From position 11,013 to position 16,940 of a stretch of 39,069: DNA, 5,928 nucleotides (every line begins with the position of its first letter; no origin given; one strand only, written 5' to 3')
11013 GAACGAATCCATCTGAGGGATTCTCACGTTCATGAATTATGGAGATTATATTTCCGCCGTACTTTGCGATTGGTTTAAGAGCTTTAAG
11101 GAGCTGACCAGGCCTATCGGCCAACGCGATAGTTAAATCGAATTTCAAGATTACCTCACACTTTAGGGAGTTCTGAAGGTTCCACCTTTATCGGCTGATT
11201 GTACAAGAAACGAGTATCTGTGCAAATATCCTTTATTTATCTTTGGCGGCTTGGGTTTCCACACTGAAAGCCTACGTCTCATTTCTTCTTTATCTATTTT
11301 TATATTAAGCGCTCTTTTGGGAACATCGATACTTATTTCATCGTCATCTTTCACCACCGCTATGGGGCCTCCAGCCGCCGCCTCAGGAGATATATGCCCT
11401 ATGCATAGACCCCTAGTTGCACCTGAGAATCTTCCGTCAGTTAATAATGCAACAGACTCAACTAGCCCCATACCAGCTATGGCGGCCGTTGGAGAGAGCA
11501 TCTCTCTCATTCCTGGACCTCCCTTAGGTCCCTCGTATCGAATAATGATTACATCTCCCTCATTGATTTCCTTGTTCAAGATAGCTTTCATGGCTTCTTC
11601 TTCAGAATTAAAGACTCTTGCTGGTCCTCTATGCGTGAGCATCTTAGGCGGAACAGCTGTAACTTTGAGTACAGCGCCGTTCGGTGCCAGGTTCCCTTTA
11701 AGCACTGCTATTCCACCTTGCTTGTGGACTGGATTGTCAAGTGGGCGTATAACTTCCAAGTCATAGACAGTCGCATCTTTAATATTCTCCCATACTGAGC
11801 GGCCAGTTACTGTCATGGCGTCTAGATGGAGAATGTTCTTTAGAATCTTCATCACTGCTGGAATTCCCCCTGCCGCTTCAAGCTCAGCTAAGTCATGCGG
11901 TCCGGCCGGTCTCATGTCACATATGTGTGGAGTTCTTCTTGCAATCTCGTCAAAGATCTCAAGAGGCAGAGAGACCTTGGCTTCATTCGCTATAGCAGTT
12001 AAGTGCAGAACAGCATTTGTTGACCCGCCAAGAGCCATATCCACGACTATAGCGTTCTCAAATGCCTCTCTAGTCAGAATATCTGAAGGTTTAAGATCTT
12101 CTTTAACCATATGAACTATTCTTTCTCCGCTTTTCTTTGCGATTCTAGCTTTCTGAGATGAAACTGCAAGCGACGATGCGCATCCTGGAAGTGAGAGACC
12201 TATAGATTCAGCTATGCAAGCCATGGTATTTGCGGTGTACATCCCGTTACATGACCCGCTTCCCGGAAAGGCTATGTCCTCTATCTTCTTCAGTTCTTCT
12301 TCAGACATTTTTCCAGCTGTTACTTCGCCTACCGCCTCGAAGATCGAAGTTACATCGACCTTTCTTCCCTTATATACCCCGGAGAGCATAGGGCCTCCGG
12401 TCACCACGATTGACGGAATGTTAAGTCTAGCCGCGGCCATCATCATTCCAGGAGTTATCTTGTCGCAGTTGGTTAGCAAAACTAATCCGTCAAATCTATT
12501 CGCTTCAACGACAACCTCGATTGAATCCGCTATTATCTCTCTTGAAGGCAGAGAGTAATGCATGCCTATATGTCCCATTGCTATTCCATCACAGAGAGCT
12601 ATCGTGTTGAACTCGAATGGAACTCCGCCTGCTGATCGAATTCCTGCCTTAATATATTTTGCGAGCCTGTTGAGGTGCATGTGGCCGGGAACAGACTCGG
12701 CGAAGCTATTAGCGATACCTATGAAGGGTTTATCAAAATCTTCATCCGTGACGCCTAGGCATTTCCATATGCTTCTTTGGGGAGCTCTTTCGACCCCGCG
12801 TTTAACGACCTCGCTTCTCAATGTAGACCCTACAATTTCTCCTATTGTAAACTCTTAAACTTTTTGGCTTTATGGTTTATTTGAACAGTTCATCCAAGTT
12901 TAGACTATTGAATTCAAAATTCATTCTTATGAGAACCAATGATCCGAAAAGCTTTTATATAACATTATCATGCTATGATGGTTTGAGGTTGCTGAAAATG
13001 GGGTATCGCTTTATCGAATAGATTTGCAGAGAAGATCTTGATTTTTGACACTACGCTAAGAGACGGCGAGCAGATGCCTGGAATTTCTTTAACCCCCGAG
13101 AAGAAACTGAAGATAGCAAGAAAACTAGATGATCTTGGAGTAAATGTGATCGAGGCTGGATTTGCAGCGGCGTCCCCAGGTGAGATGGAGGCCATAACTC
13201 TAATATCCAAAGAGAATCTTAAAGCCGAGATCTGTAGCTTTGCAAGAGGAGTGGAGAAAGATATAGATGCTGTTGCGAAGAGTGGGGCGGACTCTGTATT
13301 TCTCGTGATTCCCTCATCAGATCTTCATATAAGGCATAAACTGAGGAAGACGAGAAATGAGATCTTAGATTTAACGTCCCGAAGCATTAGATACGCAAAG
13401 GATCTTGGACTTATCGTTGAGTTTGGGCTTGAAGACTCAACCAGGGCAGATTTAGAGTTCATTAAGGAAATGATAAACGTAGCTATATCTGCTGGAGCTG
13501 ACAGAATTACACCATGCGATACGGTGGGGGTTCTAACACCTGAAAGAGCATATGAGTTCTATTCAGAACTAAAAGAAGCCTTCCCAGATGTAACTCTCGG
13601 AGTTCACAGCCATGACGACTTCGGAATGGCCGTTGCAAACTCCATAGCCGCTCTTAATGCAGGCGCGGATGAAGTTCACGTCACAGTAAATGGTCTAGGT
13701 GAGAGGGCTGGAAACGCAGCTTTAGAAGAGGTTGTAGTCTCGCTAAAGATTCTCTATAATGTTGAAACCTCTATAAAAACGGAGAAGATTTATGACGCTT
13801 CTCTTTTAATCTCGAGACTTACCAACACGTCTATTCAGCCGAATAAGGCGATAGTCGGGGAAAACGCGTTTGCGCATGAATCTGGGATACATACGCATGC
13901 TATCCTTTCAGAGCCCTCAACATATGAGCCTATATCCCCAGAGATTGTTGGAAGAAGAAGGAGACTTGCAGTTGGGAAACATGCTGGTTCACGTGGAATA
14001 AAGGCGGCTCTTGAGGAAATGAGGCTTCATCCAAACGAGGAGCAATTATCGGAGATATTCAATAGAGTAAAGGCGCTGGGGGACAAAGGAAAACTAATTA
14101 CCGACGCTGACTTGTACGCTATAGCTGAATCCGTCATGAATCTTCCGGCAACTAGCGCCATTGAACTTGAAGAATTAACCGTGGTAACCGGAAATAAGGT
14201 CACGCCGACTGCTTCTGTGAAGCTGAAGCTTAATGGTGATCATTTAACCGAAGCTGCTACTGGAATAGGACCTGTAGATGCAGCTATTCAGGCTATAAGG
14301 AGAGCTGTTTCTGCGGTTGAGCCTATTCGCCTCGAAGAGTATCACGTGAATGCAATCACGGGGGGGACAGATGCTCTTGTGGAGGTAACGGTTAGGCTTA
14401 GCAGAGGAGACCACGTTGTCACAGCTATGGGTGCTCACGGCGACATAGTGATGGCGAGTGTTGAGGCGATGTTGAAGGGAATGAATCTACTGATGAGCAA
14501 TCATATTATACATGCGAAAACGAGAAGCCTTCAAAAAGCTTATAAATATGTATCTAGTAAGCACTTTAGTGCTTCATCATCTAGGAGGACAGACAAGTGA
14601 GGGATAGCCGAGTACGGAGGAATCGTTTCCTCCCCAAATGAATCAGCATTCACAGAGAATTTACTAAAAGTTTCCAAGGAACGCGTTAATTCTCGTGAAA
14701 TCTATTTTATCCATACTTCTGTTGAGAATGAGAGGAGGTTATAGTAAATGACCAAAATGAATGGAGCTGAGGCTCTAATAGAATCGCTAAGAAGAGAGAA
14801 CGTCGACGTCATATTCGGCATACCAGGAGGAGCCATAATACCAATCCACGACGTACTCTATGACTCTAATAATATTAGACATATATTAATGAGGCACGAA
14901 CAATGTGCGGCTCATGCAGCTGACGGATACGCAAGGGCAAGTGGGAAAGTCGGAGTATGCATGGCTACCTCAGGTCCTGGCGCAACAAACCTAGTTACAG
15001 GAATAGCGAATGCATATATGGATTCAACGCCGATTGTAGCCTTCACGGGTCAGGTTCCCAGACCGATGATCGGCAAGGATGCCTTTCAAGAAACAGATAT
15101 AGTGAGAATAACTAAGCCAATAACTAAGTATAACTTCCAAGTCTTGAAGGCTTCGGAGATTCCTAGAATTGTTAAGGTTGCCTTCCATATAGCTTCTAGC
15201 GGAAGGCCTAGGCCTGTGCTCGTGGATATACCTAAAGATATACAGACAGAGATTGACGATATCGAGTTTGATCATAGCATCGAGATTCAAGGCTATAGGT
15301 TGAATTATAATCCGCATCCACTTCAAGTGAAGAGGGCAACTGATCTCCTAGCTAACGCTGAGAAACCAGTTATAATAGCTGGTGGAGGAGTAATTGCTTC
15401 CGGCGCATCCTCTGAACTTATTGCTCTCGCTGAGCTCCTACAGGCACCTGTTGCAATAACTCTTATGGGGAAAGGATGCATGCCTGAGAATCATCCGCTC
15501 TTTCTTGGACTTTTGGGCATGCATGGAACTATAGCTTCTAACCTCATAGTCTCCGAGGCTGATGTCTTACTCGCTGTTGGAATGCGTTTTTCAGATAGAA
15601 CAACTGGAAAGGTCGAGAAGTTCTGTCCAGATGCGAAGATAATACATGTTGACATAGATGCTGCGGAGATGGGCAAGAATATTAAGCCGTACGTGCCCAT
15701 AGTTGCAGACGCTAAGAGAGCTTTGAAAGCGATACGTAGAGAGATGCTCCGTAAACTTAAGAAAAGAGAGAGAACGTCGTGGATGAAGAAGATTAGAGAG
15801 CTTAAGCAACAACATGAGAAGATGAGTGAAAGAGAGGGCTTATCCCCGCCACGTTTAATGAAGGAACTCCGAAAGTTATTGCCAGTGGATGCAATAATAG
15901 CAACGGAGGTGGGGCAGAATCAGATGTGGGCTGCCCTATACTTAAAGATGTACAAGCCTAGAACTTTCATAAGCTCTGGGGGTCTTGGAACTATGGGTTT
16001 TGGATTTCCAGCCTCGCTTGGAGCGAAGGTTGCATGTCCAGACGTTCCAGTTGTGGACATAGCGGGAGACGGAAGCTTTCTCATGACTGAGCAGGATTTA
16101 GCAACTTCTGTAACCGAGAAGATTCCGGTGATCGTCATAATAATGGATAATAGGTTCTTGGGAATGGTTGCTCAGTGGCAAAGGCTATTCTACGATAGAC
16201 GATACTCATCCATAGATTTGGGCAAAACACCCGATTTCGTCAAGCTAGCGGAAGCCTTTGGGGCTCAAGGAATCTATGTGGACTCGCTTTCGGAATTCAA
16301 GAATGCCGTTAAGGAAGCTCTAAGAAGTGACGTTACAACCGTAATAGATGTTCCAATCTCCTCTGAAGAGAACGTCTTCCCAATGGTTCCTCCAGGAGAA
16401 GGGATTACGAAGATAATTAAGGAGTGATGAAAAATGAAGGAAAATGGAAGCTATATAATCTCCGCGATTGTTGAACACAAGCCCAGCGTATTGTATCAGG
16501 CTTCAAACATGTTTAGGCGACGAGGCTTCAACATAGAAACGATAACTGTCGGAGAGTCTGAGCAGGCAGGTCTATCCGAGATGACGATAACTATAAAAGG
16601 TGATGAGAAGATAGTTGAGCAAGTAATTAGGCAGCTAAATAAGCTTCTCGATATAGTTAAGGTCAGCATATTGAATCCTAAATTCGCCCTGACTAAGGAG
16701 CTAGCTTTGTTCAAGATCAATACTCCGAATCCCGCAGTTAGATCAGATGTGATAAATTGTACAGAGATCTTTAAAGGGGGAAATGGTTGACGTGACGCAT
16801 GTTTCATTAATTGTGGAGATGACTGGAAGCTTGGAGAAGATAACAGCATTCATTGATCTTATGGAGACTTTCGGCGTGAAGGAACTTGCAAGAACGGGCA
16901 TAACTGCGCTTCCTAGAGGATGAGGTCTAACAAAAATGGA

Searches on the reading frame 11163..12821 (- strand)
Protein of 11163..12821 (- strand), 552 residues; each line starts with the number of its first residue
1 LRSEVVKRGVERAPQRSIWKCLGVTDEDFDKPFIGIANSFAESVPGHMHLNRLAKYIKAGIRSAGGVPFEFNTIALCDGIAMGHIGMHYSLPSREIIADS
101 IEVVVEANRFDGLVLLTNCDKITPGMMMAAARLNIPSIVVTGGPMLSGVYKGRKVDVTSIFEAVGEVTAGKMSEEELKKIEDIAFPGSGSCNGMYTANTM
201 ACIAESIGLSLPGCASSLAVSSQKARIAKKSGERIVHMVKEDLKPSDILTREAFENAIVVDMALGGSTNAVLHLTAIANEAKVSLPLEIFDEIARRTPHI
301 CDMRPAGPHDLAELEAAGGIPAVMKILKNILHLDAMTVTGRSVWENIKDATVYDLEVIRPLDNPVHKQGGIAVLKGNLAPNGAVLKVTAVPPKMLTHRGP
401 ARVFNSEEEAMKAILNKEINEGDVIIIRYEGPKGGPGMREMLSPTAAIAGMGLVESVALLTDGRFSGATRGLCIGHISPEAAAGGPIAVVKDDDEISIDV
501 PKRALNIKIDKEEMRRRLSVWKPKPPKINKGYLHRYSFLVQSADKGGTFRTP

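Call 65: search_protein_families(library=pfam, proteins=[window:11163-12821:-], max_evalue=0.0001)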
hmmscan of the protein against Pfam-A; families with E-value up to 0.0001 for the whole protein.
window:11163-12821:- (552 aa): 2 families
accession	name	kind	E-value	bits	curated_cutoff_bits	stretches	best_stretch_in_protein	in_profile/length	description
PF00920.27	ILVD_EDD_N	-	2.9e-139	464.1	27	1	31-346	1-316/316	Dihydroxy-acid/6-phosphogluconate dehydratase N-terminal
PF24877.1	ILV_EDD_C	-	3.1e-81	271.8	27.7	1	356-546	1-190/191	Dihydroxy-acid/6-phosphogluconate dehydratase C-terminal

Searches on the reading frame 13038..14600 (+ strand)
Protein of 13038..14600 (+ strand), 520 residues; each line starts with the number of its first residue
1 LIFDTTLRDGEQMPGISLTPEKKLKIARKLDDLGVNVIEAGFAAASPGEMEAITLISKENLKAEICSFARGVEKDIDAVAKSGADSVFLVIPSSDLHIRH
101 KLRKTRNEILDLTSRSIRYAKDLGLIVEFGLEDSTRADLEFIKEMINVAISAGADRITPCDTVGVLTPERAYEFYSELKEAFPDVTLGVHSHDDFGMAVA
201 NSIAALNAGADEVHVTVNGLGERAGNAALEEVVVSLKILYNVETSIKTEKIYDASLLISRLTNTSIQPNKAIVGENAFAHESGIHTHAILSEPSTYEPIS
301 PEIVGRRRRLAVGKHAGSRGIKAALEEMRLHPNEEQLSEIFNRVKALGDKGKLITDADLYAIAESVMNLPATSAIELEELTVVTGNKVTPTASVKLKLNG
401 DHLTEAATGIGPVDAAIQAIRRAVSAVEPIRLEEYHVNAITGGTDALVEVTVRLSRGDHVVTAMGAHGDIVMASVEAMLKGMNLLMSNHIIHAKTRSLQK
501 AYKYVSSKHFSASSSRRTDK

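Call 34: search_protein_families(library=pfam, proteins=[window:13038-14600:+], max_evalue=0.0001)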
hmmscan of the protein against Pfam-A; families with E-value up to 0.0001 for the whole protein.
window:13038-14600:+ (520 aa): 3 families
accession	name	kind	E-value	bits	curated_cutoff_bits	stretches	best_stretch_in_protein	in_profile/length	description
PF00682.25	HMGL-like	-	9.3e-82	274.8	29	1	2-257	4-259/260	HMGL-like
PF08502.15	LeuA_dimer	-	5.1e-38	130.4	24.9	1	354-485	2-130/131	LeuA allosteric (dimerisation) domain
PF22617.1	HCS_D2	-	1.5e-28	99.4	27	1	272-352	1-82/82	Homocitrate synthase post-HMGL domain-like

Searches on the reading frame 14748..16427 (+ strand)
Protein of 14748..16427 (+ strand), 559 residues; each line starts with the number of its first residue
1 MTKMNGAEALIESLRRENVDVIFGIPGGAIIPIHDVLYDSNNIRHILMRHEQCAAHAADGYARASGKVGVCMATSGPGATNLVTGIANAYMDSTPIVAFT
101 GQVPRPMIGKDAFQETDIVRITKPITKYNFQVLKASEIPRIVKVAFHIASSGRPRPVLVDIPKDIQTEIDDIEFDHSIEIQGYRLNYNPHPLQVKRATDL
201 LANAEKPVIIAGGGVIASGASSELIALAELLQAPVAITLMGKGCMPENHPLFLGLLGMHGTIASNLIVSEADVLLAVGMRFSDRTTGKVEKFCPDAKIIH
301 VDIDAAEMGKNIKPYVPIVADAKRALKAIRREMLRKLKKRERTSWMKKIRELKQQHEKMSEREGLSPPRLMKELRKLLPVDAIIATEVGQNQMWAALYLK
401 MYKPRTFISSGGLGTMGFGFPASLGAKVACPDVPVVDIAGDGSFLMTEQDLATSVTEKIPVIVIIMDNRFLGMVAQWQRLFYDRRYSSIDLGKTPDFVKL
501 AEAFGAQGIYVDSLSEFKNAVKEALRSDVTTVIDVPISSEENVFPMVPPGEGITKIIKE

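Call 34: search_protein_families(library=pfam, proteins=[window:14748-16427:+], max_evalue=0.0001)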
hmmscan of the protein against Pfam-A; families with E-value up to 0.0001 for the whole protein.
window:14748-16427:+ (559 aa): 3 families
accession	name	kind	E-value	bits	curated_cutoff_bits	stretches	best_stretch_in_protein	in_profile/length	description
PF02775.26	TPP_enzyme_C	-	8e-53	178.7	21.9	1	388-535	2-151/151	Thiamine pyrophosphate enzyme, C-terminal TPP binding domain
PF00205.28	TPP_enzyme_M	-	4.7e-52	175.8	30.4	1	194-328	1-136/137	Thiamine pyrophosphate enzyme, central domain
PF02776.23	TPP_enzyme_N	-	1.3e-43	147.9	26.8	1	4-119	1-117/119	Thiamine pyrophosphate enzyme, N-terminal TPP binding domain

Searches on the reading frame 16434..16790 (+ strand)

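Call 34: search_protein_families(library=pfam, proteins=[window:16434-16790:+], max_evalue=0.0001)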
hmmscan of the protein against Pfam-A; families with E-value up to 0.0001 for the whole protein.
window:16434-16790:+ (118 aa): 3 families
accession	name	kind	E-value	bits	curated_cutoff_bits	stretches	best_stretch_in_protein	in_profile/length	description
PF22629.2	ACT_AHAS_ss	-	1.6e-17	63.8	27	1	9-76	1-67/67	AHAS small subunit-like ACT domain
PF13710.12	ACT_5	-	1.2e-15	57.5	27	1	16-77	2-62/62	ACT domain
PF01842.31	ACT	-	3.8e-10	39.8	27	1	7-72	1-65/66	ACT domain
